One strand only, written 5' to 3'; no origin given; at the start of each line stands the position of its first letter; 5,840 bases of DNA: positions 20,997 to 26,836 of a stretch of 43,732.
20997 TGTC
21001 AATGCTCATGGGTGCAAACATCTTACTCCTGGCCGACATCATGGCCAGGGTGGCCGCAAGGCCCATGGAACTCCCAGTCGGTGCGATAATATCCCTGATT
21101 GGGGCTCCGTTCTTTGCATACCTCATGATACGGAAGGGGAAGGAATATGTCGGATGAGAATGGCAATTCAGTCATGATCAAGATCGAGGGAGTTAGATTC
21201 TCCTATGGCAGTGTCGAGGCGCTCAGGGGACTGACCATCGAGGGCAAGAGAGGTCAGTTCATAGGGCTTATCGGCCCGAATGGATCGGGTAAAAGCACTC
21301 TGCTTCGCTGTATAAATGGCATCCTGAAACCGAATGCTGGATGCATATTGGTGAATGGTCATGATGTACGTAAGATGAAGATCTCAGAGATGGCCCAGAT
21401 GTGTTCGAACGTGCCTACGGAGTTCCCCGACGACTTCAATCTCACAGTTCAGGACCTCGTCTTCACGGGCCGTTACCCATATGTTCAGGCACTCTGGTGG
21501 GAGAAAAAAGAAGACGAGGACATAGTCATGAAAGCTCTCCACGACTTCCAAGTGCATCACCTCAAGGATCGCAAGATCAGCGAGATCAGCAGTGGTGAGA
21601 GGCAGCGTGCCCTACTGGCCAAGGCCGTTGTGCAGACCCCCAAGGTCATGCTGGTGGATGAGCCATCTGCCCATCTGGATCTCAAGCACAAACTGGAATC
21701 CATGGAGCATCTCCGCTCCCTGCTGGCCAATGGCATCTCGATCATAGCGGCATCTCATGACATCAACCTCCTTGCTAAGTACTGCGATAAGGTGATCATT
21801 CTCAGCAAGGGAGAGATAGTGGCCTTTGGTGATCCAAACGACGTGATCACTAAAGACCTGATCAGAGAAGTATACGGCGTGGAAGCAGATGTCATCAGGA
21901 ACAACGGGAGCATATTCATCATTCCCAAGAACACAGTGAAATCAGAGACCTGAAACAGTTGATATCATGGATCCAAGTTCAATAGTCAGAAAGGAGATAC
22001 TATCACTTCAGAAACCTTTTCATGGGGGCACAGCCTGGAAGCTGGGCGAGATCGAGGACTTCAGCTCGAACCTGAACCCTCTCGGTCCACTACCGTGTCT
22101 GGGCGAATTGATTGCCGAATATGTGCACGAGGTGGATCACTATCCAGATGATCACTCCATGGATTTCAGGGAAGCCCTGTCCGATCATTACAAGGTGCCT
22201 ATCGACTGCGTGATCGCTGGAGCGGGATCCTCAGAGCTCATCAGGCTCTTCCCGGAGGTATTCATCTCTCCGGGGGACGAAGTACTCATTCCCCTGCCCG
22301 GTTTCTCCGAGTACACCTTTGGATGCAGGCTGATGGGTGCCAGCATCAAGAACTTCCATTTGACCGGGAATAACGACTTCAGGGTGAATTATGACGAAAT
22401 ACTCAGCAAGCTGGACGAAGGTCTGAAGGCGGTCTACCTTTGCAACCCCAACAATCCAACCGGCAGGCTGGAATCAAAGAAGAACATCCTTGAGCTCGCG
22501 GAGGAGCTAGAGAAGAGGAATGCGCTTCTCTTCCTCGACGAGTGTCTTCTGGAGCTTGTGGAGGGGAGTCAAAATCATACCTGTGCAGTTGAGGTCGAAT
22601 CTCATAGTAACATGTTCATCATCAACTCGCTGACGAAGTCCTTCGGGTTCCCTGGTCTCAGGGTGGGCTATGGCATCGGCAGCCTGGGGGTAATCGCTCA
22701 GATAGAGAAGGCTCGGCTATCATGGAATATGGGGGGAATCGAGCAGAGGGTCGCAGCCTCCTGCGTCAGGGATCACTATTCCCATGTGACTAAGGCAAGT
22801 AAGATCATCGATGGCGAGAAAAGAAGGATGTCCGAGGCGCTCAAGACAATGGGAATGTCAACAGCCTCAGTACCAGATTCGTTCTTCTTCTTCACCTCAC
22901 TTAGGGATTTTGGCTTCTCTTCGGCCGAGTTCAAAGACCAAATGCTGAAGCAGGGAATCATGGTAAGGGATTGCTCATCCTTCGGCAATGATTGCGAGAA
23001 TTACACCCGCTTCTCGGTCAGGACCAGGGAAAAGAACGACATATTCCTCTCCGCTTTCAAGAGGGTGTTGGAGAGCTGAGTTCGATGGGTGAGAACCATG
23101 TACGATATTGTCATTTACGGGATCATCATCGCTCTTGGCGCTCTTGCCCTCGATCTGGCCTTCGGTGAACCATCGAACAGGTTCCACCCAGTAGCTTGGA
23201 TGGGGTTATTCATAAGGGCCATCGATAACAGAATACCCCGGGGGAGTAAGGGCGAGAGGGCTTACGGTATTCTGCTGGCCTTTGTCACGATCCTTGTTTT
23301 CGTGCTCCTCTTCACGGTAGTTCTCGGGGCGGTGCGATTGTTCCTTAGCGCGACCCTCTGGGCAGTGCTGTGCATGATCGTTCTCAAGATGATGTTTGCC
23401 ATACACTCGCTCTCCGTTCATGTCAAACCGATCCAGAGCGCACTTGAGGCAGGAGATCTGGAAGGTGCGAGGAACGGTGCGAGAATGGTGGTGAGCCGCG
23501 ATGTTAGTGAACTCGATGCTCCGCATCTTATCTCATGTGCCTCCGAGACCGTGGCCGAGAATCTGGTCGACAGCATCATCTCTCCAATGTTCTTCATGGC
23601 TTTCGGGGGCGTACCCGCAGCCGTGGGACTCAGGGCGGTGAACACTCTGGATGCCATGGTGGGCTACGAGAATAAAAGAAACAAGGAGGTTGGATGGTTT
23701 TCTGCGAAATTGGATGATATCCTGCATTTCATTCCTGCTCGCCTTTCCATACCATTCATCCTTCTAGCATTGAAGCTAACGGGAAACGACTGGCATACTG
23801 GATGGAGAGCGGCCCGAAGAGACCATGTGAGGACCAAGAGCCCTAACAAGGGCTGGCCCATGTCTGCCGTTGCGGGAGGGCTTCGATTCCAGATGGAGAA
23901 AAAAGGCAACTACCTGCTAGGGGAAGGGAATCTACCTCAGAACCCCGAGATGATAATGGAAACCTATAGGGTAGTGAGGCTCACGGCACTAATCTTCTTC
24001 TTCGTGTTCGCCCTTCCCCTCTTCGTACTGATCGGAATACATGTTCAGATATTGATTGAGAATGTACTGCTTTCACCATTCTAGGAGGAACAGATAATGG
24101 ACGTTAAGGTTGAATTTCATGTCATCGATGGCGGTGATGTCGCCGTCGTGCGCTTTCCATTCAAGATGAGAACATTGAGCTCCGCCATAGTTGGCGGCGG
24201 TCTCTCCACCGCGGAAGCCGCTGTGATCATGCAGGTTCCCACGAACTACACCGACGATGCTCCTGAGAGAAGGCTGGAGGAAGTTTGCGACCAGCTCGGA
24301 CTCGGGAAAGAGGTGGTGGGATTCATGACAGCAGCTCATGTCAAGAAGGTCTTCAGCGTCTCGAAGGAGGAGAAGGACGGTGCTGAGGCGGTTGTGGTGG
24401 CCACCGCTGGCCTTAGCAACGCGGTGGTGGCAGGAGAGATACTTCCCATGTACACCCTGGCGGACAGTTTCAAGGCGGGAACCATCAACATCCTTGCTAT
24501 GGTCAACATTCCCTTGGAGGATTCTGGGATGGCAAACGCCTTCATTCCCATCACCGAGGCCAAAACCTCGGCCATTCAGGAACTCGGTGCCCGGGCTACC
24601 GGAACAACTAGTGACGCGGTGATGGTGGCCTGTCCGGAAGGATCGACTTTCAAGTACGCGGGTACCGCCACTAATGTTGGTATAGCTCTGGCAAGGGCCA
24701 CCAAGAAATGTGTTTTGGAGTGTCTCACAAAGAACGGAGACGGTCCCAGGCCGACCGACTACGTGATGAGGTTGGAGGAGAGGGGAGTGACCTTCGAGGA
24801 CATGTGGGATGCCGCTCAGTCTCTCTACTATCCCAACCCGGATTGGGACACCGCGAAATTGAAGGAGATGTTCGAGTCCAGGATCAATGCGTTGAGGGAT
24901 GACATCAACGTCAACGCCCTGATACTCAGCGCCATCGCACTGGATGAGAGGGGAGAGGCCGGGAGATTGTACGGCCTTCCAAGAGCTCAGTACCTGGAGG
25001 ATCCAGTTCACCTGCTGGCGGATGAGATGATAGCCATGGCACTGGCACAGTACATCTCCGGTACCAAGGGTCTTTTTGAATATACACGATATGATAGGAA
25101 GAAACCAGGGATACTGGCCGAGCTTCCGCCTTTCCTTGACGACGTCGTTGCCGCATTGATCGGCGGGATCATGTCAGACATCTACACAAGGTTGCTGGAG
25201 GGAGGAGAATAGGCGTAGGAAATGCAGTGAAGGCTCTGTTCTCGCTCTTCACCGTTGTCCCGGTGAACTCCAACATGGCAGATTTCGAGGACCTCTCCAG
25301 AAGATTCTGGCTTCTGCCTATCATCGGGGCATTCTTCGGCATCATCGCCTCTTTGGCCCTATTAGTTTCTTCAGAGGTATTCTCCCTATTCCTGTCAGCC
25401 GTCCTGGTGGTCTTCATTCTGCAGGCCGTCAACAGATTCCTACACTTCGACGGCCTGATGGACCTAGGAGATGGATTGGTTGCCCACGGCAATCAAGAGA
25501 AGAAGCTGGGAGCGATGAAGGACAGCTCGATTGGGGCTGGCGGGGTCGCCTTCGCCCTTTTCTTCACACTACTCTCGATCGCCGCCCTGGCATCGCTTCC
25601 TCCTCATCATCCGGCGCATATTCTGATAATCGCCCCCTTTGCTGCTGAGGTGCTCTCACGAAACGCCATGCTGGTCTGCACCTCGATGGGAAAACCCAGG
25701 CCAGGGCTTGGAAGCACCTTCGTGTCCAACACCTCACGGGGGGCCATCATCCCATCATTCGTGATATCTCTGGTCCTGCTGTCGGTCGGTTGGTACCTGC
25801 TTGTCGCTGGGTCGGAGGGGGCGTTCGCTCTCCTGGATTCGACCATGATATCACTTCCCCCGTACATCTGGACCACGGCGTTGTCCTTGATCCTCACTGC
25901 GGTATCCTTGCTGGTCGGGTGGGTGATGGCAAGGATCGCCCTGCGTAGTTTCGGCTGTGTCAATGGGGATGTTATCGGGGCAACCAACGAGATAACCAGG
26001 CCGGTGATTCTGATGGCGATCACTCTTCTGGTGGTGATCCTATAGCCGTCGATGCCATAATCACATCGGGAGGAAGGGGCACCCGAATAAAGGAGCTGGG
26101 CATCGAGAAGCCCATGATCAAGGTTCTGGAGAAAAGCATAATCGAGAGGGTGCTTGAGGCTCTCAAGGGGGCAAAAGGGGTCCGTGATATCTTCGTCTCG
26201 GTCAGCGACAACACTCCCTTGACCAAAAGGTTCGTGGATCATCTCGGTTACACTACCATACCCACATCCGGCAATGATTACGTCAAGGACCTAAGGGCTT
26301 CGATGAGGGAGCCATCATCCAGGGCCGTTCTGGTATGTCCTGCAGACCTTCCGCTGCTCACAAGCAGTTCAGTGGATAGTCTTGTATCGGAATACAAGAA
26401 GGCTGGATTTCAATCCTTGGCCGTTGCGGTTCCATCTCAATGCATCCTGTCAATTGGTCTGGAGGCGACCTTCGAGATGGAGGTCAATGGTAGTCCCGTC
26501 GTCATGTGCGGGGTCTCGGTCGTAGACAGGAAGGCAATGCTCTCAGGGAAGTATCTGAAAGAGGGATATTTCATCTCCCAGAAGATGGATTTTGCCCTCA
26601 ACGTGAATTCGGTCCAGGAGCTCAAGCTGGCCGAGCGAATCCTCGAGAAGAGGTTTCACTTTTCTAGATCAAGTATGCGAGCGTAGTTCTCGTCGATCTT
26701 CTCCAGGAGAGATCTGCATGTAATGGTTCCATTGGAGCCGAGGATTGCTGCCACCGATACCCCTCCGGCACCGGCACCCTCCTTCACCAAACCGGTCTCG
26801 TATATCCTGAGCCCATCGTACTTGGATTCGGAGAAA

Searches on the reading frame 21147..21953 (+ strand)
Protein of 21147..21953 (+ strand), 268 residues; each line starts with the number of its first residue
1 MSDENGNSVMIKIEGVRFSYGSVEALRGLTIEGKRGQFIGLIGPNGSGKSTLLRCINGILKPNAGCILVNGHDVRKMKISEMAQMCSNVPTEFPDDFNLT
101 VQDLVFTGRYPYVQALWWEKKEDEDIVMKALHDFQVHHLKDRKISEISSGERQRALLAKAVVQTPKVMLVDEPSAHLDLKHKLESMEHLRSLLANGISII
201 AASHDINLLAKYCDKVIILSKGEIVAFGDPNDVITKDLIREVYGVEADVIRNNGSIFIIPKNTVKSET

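Call 16: search_protein_families(library=pfam, proteins=[window:21147-21953:+], max_evalue=0.001)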
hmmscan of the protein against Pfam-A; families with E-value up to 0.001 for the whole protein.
window:21147-21953:+ (268 aa): 7 families
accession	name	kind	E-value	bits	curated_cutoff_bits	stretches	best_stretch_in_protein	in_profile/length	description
PF00005.33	ABC_tran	-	8.8e-29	101.3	25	1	27-174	2-136/137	ABC transporter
PF13304.12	AAA_21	-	4.2e-13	50.5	27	2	120-209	220-303/304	AAA domain, putative AbiEii toxin, Type IV TA system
PF02463.25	SMC_N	-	0.00014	21.8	40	0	36-57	24-45/220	RecF/RecN/SMC N terminal domain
PF13476.12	AAA_23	-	0.00015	22.9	27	1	27-60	11-43/201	AAA domain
PF13555.12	AAA_29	-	0.00015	21.9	27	1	38-64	24-50/61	P-loop containing region of AAA domain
PF13401.12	AAA_22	-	0.00018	22.3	27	0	35-195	4-110/130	AAA domain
PF00004.35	AAA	-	0.00036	21.4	21.2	0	41-88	3-48/131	ATPase family associated with various cellular activities (AAA)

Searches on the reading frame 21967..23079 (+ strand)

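Call 16: search_protein_families(library=pfam, proteins=[window:21967-23079:+], max_evalue=0.001)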
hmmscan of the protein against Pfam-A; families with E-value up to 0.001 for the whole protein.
window:21967-23079:+ (370 aa): 1 family
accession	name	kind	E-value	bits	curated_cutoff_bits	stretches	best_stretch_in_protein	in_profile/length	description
PF00155.27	Aminotran_1_2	-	1.8e-50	172.6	19.7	1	31-363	5-360/361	Aminotransferase class I and II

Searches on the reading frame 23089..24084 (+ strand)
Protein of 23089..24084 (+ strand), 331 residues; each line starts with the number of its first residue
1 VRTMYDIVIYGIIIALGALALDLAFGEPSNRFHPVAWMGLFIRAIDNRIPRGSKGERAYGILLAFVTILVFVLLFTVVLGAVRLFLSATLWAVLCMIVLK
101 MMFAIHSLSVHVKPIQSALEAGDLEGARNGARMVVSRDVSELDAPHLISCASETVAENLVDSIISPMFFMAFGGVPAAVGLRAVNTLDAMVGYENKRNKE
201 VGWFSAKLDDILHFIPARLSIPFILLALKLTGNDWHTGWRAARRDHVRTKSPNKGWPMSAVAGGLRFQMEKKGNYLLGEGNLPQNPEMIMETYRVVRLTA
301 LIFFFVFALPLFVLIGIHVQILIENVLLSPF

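Call 16: search_protein_families(library=pfam, proteins=[window:23089-24084:+], max_evalue=0.001)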
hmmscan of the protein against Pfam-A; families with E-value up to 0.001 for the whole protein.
window:23089-24084:+ (331 aa): 1 family
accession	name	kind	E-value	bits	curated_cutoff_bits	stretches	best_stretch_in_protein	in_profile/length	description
PF03186.18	CobD_Cbib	-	9.9e-86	287.9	34.4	1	16-279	2-256/282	CobD/Cbib protein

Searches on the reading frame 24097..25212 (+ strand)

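Call 16: search_protein_families(library=pfam, proteins=[window:24097-25212:+], max_evalue=0.001)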
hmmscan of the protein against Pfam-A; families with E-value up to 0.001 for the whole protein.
window:24097-25212:+ (371 aa): 3 families
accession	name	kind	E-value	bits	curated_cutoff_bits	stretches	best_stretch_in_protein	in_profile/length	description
PF01955.23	CbiZ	-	6.3e-52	176.8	27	1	19-206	1-191/191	Adenosylcobinamide amidohydrolase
PF04608.18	PgpA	-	3e-06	27.7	28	1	298-361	63-138/141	Phosphatidylglycerophosphatase A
PF01970.21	TctA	-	0.00073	18.7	28.9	0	68-136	253-321/423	Tripartite tricarboxylate transporter TctA family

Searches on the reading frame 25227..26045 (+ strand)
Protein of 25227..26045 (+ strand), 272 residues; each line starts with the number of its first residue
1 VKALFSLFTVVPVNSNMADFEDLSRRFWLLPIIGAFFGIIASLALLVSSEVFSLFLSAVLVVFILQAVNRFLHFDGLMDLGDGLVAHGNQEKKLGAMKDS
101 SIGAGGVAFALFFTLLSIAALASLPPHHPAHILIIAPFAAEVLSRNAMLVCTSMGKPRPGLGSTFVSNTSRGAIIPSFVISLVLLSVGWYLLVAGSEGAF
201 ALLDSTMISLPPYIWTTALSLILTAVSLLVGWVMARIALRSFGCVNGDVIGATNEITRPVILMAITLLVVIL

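Call 16: search_protein_families(library=pfam, proteins=[window:25227-26045:+], max_evalue=0.001)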
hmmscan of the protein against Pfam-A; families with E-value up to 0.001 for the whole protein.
window:25227-26045:+ (272 aa): 1 family
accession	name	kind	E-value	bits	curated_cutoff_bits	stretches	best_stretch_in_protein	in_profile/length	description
PF02654.20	CobS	-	1.9e-42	146.2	23.2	1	5-262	2-206/207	Cobalamin-5-phosphate synthase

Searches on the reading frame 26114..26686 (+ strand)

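Call 16: search_protein_families(library=pfam, proteins=[window:26114-26686:+], max_evalue=0.001)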
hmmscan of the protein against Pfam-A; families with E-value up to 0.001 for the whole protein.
window:26114-26686:+ (190 aa): 1 family
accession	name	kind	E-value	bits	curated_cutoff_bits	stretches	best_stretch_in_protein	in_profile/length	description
PF12804.13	NTP_transf_3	-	1.3e-11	45.3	27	1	3-106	20-123/160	MobA-like NTP transferase domain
